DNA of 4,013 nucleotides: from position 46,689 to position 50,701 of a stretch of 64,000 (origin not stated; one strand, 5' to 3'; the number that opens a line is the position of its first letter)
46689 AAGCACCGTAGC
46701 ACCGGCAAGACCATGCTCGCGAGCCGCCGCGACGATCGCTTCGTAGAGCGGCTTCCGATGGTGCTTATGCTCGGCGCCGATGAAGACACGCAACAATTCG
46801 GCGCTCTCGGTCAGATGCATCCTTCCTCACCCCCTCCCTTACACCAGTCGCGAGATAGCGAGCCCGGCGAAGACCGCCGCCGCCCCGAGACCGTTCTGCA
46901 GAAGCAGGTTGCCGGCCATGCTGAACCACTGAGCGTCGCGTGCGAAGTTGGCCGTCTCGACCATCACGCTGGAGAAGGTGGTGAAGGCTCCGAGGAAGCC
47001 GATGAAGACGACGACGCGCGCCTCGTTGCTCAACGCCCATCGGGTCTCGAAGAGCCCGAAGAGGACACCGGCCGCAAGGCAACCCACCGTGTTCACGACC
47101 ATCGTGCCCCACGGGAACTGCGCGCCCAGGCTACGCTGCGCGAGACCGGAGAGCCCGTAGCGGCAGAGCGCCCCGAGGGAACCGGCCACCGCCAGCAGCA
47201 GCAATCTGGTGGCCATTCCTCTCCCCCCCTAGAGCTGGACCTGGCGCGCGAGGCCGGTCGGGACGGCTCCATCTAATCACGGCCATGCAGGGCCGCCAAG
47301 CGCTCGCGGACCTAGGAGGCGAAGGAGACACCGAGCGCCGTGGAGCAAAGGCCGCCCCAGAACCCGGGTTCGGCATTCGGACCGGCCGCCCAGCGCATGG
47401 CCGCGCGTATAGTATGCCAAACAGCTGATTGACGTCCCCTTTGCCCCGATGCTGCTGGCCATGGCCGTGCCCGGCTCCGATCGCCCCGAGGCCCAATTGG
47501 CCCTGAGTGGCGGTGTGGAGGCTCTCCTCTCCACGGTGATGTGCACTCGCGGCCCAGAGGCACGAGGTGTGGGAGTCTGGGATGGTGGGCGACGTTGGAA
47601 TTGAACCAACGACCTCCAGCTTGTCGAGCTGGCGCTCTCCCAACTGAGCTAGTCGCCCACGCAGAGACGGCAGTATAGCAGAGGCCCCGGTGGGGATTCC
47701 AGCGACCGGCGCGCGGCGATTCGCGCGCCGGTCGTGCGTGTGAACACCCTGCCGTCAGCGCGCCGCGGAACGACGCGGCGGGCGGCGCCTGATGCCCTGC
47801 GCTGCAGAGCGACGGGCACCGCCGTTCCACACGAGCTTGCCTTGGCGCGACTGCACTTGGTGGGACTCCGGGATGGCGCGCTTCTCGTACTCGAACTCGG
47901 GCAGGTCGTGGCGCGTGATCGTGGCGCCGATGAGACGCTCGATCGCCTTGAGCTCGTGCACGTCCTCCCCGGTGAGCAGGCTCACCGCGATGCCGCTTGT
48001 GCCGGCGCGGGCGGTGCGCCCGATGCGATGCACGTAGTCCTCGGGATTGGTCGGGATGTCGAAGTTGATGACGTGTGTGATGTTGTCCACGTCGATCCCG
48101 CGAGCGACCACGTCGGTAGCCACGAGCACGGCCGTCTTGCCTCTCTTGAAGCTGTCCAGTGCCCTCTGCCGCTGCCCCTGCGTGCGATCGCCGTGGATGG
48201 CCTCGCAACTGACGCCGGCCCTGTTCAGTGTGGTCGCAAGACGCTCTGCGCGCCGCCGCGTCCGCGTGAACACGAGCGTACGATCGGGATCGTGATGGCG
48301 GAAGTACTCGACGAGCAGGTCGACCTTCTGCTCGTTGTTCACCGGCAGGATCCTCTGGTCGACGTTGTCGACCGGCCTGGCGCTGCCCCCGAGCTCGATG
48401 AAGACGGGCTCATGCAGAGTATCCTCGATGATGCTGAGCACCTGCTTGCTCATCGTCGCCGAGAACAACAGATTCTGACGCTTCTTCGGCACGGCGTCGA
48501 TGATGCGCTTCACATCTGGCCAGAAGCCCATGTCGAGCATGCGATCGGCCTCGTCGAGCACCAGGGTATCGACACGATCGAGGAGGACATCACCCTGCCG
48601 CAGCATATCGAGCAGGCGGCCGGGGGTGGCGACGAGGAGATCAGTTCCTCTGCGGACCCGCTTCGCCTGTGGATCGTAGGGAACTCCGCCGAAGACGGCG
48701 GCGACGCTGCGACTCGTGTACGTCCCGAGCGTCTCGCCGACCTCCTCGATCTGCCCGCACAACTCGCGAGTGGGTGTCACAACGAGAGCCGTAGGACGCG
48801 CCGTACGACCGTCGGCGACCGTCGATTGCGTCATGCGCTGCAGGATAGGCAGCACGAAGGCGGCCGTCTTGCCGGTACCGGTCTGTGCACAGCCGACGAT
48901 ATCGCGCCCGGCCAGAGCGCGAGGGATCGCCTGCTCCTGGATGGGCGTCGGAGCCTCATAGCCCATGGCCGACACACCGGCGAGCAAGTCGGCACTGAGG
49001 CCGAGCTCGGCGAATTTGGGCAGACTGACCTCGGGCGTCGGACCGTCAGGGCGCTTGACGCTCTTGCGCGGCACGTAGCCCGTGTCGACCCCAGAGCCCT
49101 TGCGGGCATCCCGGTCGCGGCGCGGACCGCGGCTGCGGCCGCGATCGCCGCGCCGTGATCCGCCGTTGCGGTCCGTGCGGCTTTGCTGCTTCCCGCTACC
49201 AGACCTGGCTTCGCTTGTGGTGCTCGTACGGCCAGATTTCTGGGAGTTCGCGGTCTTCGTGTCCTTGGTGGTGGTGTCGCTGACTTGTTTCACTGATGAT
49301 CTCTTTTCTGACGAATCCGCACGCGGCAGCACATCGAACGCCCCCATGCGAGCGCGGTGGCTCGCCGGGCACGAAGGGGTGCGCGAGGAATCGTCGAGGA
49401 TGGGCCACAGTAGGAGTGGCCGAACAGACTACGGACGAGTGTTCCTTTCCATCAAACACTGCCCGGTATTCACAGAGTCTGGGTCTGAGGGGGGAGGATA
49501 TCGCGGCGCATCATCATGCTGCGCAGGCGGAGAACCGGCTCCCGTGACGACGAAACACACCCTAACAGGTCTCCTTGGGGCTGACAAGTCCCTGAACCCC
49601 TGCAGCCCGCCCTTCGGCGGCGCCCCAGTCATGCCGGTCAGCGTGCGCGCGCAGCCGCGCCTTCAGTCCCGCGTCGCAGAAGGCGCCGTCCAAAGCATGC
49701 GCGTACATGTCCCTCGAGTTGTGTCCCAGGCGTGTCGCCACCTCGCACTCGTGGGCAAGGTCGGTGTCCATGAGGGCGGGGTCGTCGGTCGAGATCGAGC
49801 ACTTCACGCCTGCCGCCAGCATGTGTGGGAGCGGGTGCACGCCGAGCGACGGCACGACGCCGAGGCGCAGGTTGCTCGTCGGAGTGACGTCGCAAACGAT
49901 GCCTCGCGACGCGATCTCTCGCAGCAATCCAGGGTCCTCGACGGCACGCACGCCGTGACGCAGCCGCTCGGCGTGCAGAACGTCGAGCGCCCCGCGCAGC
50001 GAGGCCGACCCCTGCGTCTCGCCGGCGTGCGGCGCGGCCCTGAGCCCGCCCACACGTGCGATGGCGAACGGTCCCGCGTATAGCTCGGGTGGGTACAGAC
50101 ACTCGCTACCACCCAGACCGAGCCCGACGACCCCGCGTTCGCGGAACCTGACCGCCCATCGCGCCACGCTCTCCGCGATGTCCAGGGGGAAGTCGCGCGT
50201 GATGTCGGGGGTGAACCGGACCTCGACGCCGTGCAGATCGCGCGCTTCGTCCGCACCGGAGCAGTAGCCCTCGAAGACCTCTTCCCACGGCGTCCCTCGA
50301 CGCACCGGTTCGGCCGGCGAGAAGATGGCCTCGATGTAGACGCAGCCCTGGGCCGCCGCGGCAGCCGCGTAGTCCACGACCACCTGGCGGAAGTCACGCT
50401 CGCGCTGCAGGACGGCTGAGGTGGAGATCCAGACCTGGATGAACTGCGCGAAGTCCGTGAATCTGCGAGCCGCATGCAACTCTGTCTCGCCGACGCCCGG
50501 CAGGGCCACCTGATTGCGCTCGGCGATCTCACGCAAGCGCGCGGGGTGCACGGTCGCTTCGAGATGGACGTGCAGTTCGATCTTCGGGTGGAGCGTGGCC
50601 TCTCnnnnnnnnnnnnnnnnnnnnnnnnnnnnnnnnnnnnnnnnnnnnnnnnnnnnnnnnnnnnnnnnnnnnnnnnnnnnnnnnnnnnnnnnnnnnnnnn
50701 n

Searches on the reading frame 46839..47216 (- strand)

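Call 11: search_protein_families(library=pfam, proteins=[window:46839-47216:-], max_evalue=0.00001)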
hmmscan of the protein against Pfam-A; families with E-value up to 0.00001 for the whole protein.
window:46839-47216:- (125 aa): 1 family
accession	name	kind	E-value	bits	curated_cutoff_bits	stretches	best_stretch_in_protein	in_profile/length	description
PF02537.21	CRCB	-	2.8e-24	85.9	32.9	1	6-119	1-103/103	CrcB-like protein, Camphor Resistance (CrcB)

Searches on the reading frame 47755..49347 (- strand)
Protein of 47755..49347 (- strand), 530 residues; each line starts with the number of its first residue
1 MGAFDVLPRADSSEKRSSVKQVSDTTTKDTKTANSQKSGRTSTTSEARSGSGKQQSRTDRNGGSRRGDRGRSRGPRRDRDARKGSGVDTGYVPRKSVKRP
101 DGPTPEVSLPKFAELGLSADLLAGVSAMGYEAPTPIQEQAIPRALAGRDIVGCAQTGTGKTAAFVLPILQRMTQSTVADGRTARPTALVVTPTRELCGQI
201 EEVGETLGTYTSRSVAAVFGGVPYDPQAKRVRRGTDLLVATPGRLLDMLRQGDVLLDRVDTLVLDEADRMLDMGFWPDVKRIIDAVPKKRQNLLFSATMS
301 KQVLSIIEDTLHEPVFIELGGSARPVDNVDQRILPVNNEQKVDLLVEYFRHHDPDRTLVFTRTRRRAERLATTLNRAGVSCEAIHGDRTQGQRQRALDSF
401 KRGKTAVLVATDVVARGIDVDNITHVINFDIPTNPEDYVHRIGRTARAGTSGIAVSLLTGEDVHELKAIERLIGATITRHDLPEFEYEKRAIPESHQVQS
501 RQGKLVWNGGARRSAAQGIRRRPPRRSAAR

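Call 11: search_protein_families(library=pfam, proteins=[window:47755-49347:-], max_evalue=0.00001)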
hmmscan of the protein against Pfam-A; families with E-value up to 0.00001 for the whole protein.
window:47755-49347:- (530 aa): 3 families
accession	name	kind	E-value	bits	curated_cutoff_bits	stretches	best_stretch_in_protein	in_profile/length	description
PF00270.35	DEAD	-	7e-49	166.2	26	1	134-303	1-164/167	DEAD/DEAH box helicase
PF00271.37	Helicase_C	-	1e-34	119.5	23.5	1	341-449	2-110/110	Helicase conserved C-terminal domain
PF04851.21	ResIII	-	9.5e-06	26.1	22.5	0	137-300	8-163/164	Type III restriction enzyme, res subunit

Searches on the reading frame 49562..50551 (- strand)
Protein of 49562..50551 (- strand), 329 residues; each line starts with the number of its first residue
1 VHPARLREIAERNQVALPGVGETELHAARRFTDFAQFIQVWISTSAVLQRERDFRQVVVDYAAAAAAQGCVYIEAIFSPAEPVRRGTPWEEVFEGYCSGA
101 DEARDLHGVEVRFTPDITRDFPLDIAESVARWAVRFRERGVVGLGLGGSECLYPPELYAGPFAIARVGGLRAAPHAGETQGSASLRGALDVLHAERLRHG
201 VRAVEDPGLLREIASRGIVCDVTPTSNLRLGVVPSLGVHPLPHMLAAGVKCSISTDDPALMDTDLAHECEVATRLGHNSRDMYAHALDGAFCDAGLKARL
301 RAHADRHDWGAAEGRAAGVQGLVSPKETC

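Call 11: search_protein_families(library=pfam, proteins=[window:49562-50551:-], max_evalue=0.00001)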
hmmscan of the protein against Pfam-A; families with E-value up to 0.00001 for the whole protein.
window:49562-50551:- (329 aa): 1 family
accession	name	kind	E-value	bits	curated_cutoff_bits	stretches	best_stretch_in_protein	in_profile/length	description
PF00962.28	A_deaminase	-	4e-64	217.2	27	1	1-303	13-326/330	Adenosine deaminase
